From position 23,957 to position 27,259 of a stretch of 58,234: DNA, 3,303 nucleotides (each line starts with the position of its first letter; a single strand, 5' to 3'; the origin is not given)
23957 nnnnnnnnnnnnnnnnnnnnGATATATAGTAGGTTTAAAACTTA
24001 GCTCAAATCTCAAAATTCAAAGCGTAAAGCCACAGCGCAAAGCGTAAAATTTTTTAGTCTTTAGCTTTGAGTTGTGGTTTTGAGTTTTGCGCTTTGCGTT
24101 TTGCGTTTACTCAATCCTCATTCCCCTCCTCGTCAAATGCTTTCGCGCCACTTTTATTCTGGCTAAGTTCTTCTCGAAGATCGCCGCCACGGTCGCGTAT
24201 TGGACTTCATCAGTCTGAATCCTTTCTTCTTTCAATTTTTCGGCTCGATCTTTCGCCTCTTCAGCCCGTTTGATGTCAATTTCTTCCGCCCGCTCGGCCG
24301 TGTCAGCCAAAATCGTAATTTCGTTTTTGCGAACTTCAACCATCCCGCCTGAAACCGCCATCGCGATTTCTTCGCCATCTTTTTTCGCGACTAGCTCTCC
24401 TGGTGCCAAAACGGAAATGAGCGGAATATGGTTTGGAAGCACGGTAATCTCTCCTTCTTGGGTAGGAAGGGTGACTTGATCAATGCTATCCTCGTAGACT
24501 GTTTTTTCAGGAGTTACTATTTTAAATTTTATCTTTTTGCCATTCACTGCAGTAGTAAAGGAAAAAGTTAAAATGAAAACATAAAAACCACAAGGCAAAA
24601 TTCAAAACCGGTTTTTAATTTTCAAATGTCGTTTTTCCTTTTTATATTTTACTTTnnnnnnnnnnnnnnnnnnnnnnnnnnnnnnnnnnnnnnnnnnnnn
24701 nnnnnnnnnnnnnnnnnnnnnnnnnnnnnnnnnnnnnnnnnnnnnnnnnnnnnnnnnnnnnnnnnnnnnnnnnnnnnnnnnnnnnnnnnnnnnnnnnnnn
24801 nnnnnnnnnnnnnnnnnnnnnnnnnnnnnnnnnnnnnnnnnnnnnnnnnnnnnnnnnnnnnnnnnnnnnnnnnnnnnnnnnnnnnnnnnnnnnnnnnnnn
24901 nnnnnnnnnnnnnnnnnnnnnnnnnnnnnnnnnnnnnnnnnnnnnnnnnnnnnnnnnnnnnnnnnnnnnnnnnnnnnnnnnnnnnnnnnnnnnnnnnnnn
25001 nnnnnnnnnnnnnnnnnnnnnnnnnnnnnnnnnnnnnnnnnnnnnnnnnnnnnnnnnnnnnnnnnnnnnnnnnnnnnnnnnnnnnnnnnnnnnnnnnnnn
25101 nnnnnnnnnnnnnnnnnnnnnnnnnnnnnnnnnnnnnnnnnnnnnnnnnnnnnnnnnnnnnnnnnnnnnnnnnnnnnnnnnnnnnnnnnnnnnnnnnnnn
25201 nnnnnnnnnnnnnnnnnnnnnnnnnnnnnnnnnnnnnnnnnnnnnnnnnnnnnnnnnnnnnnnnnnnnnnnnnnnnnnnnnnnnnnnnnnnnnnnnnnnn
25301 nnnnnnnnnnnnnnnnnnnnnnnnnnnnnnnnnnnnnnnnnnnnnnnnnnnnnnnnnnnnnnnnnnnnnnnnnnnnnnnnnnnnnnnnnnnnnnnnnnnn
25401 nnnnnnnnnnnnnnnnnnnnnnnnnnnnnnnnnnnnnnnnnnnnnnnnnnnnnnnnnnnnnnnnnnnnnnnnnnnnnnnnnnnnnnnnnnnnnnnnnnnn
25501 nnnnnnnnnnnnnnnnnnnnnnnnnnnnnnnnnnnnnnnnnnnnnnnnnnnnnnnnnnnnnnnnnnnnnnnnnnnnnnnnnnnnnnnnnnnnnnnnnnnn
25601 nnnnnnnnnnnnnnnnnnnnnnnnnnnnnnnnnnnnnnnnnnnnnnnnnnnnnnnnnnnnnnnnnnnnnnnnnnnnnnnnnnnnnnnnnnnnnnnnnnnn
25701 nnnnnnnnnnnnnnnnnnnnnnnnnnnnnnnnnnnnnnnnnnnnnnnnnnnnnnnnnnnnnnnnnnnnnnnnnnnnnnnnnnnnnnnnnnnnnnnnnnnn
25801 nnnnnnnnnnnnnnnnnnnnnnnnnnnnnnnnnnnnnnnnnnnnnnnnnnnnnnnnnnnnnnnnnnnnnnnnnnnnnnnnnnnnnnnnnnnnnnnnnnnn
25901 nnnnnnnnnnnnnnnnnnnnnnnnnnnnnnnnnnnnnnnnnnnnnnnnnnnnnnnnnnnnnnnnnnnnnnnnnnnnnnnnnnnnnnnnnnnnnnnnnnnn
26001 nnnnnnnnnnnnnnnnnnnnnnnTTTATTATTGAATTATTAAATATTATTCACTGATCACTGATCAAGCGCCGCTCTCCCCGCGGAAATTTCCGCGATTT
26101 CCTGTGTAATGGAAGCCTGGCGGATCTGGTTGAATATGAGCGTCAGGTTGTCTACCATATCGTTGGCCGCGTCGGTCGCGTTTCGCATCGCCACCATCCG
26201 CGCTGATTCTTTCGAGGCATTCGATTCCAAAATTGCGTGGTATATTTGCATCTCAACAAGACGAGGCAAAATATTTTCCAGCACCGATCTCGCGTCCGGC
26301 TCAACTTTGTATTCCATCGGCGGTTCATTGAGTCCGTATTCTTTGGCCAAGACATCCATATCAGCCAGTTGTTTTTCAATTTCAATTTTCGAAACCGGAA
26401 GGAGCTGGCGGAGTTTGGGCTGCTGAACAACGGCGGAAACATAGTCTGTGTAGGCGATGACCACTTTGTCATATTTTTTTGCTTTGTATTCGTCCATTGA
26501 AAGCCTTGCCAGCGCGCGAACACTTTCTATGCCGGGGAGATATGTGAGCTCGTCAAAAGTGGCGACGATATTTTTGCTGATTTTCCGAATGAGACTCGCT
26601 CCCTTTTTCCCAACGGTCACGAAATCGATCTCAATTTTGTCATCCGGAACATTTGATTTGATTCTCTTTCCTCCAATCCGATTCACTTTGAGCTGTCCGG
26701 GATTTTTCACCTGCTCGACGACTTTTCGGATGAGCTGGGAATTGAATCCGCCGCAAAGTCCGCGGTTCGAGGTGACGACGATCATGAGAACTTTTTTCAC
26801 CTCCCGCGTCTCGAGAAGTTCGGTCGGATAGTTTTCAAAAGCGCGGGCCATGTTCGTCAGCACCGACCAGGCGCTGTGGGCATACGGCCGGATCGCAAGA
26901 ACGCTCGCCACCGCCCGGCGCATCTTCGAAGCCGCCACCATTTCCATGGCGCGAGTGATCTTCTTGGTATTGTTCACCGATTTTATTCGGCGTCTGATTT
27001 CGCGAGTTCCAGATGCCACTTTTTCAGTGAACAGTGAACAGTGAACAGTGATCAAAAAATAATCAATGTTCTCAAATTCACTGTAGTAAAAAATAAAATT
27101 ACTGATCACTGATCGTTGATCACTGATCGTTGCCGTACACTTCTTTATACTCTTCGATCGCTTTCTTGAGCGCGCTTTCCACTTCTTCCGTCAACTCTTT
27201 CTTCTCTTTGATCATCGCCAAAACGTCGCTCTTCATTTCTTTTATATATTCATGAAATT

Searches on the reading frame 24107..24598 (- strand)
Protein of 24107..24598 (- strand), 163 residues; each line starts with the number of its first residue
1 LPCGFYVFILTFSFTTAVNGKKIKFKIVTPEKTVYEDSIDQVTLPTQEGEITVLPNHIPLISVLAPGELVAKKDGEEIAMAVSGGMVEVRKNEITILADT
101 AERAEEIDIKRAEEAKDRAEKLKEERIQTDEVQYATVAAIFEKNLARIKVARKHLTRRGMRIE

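Call 80: search_protein_families(library=pfam, proteins=[window:24107-24598:-], max_evalue=0.00001)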
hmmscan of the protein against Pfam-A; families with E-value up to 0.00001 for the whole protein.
window:24107-24598:- (163 aa): 2 families
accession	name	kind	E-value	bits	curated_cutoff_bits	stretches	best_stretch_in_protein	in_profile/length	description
PF02823.21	ATP-synt_DE_N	-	5.2e-29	100.5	27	1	23-101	1-80/80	ATP synthase, Delta/Epsilon chain, beta-sandwich domain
PF00401.25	ATP-synt_DE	-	3.4e-06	27.6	24.6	1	105-151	1-46/47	ATP synthase, Delta/Epsilon chain, long alpha-helix domain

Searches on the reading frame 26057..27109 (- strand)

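Call 79: search_protein_families(library=pfam, proteins=[window:26057-27109:-], max_evalue=0.00001)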
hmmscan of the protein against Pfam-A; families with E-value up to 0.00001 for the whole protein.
window:26057-27109:- (350 aa): 1 family
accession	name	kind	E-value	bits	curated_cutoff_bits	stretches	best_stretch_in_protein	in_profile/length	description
PF00231.24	ATP-synt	-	1.1e-87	294.8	39.9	1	35-348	2-285/285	ATP synthase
